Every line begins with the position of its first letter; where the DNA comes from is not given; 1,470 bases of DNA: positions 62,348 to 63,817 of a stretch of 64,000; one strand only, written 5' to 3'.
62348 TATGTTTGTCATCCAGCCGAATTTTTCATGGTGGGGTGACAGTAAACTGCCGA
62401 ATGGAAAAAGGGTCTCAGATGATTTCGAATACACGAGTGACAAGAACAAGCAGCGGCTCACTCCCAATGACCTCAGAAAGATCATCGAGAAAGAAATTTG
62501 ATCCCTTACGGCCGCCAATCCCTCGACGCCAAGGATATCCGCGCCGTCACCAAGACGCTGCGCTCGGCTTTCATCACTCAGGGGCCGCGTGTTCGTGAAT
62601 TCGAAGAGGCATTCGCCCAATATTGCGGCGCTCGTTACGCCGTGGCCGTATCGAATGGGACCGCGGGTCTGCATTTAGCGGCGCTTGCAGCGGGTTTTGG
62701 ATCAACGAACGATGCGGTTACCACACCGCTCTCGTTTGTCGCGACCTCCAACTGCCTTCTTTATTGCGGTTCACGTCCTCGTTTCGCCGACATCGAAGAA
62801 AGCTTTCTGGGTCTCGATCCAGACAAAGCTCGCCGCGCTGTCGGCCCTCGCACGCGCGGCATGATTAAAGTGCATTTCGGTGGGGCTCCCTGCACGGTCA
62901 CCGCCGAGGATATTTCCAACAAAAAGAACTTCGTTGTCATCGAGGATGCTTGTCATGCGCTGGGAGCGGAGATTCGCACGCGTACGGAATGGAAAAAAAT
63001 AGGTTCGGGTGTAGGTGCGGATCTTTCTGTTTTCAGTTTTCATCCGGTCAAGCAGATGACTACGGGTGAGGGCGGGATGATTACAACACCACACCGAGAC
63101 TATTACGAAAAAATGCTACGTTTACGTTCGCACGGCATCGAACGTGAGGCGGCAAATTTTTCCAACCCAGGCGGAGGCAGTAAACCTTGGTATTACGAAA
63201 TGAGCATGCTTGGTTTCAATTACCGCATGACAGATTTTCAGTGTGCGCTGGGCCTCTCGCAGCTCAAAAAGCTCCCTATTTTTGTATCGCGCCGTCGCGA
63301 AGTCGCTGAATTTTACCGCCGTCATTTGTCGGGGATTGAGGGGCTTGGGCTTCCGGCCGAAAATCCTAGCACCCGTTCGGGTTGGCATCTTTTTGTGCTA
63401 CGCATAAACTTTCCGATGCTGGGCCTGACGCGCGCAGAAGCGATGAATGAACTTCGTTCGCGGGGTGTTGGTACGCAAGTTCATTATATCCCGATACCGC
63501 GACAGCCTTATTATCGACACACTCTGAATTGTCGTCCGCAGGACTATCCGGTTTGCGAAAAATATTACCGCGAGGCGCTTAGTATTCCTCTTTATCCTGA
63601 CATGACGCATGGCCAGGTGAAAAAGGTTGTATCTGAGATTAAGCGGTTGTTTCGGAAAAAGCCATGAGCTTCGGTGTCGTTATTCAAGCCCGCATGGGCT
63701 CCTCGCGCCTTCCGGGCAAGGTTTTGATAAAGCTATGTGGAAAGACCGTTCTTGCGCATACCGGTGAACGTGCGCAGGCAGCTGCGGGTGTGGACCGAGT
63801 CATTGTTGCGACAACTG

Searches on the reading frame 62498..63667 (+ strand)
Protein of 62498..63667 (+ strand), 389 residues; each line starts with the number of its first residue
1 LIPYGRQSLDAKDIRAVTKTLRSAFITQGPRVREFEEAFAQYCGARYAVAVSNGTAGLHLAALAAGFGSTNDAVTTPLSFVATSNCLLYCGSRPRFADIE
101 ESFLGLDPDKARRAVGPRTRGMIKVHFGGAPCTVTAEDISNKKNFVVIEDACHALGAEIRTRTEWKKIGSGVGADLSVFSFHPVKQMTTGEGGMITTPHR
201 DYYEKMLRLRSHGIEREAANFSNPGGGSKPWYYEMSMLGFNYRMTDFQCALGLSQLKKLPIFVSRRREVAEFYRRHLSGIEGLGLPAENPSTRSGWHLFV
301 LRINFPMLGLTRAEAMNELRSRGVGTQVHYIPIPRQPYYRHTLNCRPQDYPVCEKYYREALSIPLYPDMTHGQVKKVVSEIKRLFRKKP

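Call 6: search_protein_families(library=pfam, proteins=[window:62498-63667:+], max_evalue=0.01)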
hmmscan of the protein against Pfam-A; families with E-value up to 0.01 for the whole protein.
window:62498-63667:+ (389 aa): 1 family
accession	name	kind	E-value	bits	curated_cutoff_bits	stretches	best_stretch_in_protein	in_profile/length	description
PF01041.23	DegT_DnrJ_EryC1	-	6.1e-106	355.1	19.8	1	9-381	3-359/360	DegT/DnrJ/EryC1/StrS aminotransferase family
